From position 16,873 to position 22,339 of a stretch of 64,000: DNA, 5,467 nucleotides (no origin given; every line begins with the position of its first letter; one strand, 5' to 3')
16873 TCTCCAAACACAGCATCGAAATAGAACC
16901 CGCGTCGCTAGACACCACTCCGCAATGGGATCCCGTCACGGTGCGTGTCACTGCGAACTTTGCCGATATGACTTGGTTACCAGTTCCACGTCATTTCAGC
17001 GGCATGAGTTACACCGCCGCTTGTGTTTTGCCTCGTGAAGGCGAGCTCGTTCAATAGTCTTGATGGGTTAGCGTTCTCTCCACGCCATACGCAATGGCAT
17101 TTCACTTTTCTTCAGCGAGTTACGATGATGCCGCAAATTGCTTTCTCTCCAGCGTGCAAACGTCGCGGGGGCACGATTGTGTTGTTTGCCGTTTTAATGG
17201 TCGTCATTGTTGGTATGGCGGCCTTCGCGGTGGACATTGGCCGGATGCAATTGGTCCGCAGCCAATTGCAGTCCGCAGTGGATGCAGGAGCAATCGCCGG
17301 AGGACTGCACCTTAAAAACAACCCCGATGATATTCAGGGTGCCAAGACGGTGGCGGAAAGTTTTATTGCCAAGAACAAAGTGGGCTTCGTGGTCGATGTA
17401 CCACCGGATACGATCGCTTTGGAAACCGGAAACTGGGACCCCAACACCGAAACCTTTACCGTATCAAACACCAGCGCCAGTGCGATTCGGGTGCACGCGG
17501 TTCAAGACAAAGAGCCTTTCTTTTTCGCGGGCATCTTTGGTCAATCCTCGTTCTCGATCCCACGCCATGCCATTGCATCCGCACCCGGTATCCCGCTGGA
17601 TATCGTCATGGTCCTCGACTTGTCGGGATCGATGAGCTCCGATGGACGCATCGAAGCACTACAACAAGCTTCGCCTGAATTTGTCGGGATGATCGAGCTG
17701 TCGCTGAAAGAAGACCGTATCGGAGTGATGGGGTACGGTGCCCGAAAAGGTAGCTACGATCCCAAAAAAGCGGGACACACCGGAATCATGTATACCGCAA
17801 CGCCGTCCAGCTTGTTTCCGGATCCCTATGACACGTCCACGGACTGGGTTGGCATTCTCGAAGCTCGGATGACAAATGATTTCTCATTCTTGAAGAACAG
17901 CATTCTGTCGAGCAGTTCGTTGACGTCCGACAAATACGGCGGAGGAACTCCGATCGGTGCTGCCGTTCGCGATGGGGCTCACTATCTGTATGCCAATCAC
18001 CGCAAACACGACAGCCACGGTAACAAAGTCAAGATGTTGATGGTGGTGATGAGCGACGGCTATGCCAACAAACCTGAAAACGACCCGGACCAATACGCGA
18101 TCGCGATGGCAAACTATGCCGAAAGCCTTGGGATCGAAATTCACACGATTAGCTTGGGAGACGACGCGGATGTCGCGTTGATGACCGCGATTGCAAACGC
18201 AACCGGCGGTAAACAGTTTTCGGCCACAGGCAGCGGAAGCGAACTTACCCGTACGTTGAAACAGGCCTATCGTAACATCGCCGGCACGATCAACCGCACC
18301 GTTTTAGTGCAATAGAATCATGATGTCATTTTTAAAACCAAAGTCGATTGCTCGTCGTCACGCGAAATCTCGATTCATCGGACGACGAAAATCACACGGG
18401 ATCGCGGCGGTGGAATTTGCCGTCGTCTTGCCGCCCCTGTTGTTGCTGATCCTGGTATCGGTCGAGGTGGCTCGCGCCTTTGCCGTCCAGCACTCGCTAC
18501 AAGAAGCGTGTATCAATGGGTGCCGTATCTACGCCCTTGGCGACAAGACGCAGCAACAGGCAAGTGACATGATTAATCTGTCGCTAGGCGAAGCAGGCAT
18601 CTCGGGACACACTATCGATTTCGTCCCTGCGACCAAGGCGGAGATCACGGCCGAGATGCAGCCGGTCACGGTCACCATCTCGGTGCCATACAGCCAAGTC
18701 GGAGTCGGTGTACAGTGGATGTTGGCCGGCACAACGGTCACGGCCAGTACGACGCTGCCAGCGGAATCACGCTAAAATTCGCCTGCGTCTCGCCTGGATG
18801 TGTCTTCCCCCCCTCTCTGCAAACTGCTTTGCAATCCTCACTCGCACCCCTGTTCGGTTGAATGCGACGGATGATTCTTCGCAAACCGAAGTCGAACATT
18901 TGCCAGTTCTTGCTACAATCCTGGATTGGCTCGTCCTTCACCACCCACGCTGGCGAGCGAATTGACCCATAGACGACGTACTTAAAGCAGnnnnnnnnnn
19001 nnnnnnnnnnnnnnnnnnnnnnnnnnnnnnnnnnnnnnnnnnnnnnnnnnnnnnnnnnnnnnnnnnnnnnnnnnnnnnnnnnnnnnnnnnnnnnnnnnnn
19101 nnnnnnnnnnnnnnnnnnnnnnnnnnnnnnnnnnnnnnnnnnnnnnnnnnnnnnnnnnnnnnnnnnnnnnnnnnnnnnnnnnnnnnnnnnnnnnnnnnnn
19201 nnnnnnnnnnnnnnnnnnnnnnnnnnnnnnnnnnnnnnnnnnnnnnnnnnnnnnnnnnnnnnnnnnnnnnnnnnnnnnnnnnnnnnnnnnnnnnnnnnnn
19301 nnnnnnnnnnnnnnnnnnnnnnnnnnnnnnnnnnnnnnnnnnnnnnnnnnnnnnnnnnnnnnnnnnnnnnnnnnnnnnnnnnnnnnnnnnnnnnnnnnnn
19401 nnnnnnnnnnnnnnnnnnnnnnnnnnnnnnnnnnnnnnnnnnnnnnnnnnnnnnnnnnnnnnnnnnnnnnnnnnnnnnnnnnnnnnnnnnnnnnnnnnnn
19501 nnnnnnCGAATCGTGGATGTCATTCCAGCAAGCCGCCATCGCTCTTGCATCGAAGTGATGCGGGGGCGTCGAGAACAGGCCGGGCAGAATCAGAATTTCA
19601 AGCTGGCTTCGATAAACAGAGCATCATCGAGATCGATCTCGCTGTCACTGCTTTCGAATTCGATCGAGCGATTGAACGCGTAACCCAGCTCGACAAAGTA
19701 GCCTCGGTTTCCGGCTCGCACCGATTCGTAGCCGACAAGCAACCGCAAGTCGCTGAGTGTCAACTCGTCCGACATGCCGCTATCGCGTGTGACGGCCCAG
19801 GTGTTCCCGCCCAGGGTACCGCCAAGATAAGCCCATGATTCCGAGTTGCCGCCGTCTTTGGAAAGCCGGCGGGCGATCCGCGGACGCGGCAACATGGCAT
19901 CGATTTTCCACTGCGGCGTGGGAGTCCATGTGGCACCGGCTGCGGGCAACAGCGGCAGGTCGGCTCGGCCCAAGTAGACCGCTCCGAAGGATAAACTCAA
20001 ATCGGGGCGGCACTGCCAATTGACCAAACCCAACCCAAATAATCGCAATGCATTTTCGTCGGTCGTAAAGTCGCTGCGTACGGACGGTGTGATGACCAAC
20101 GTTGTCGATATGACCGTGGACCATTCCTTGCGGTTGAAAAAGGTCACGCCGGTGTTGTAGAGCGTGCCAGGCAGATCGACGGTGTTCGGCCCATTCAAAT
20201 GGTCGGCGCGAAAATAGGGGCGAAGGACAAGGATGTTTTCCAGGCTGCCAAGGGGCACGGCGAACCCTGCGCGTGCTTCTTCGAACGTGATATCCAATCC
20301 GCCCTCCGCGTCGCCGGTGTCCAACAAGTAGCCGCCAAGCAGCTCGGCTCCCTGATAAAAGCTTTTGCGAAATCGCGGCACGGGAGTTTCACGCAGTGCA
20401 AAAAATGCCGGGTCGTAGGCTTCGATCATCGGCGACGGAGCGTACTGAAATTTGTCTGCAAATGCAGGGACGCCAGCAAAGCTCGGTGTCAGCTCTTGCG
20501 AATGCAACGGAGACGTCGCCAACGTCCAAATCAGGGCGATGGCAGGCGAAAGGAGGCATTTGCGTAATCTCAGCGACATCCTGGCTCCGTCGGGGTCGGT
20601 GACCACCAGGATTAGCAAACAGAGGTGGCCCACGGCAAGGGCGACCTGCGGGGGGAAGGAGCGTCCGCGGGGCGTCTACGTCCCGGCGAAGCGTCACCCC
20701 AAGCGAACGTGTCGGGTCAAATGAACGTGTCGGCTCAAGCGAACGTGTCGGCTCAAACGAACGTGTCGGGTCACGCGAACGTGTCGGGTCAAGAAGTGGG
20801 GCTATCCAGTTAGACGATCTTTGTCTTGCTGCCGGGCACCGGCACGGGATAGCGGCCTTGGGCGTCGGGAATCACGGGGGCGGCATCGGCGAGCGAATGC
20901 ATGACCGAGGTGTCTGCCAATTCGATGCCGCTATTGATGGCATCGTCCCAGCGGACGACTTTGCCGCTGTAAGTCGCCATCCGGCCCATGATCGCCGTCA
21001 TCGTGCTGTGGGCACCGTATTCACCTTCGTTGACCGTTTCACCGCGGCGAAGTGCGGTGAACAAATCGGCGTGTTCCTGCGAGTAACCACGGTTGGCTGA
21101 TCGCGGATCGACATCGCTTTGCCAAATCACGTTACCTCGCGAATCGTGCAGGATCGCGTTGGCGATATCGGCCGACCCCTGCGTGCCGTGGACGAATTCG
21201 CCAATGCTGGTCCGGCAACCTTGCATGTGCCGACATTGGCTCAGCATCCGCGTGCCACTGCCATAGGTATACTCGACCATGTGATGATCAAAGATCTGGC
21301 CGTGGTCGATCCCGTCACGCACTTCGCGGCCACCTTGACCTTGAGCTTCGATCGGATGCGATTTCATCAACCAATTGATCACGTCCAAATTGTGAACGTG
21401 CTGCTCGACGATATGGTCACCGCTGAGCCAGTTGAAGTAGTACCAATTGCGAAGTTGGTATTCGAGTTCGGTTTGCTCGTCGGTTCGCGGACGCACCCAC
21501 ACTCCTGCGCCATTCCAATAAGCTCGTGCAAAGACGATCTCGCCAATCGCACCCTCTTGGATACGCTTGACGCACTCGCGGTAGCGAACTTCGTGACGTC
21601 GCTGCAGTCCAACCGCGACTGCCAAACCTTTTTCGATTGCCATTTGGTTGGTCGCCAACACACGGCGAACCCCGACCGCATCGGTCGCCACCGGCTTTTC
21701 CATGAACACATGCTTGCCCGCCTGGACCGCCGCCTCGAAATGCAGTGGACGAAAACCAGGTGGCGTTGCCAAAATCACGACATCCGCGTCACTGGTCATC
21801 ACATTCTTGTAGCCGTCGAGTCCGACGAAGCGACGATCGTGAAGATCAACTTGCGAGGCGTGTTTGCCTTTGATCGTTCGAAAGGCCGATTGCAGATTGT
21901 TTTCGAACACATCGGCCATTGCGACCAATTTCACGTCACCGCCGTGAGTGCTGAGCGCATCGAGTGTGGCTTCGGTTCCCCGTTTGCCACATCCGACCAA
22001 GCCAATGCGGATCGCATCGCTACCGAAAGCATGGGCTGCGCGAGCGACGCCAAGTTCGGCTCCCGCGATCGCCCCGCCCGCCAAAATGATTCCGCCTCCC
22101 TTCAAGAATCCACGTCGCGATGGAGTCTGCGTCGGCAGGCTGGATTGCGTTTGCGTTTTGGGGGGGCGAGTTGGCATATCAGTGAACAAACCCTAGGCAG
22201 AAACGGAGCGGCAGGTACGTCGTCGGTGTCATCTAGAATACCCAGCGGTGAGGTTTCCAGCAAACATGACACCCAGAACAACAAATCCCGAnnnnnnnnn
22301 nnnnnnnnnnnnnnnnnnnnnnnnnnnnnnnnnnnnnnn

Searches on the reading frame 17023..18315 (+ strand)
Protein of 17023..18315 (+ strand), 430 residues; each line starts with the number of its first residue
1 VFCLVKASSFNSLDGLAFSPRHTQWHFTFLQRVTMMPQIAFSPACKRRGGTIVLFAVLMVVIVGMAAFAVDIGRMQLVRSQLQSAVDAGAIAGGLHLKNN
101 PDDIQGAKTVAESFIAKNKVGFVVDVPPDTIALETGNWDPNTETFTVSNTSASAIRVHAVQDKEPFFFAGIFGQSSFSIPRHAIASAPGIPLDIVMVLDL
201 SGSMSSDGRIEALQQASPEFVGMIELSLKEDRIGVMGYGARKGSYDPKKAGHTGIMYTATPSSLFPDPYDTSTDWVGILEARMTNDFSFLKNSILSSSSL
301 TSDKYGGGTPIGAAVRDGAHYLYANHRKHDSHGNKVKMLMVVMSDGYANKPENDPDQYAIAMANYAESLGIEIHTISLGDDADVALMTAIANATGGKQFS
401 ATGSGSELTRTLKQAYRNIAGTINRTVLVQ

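Call 5: search_protein_families(library=pfam, proteins=[window:17023-18315:+], max_evalue=0.01)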
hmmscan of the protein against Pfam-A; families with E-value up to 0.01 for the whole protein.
window:17023-18315:+ (430 aa): 6 families
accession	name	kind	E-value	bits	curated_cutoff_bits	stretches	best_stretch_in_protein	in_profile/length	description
PF13400.11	Tad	-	2.4e-11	44.2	22.3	1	50-94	1-45/47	Putative Flp pilus-assembly TadE/G-like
PF00092.34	VWA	-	2.4e-10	41.4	23.8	1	287-399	58-159/174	von Willebrand factor type A domain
PF09977.15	Tad_C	-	1.6e-09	39.1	22.1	1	103-185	12-93/93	Putative Tad-like Flp pilus-assembly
PF13519.12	VWA_2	-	5.7e-06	27.3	27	1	194-240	1-47/107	von Willebrand factor type A domain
PF07811.17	TadE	-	0.0044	17.5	22.9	1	53-90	5-42/43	TadE-like protein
PF05762.20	VWA_CoxE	-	0.0059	16.5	26.4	0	295-353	117-166/222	VWA domain containing CoxE-like protein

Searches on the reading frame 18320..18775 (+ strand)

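Call 5: search_protein_families(library=pfam, proteins=[window:18320-18775:+], max_evalue=0.01)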
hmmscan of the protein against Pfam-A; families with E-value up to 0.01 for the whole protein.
window:18320-18775:+ (151 aa): 2 families
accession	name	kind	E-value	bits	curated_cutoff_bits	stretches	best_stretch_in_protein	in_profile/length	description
PF07811.17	TadE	-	5.5e-12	46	22.9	1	27-63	1-37/43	TadE-like protein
PF13400.11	Tad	-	0.0011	19.6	22.3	1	30-64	4-37/47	Putative Flp pilus-assembly TadE/G-like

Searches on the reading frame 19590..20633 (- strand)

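Call 5: search_protein_families(library=pfam, proteins=[window:19590-20633:-], max_evalue=0.01)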
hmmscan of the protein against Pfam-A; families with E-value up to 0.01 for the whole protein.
window:19590-20633:- (347 aa): 1 family
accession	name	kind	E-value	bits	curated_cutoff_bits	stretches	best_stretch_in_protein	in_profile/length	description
PF19783.5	DUF6268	-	0.0031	17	22.8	1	155-259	79-188/279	Domain of unknown function (DUF6268)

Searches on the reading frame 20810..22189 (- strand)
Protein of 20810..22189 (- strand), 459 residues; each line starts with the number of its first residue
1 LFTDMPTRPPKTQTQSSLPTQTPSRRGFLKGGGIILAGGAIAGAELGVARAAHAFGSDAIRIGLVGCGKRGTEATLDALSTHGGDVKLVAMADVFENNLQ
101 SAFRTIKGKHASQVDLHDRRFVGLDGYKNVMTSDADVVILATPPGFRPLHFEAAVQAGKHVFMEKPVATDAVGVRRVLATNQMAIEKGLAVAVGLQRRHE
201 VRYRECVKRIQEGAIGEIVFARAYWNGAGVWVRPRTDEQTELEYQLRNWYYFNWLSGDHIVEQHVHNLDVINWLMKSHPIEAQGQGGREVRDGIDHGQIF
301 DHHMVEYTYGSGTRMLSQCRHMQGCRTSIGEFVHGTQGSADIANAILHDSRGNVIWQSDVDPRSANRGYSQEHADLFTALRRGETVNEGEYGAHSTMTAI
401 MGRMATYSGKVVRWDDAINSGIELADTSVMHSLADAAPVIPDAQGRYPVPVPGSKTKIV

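Call 5: search_protein_families(library=pfam, proteins=[window:20810-22189:-], max_evalue=0.01)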
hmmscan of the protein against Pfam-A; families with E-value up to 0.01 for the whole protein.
window:20810-22189:- (459 aa): 3 families
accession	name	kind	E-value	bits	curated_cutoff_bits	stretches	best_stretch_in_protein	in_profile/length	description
PF01408.29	GFO_IDH_MocA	-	1e-13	52.5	24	1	60-194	1-119/120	Oxidoreductase family, NAD-binding Rossmann fold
PF22725.1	GFO_IDH_MocA_C3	-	1.8e-08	34.9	27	1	203-340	1-123/124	GFO/IDH/MocA C-terminal domain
PF02894.22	GFO_IDH_MocA_C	-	0.00036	20.9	22.9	1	208-357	2-142/218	Oxidoreductase family, C-terminal alpha/beta domain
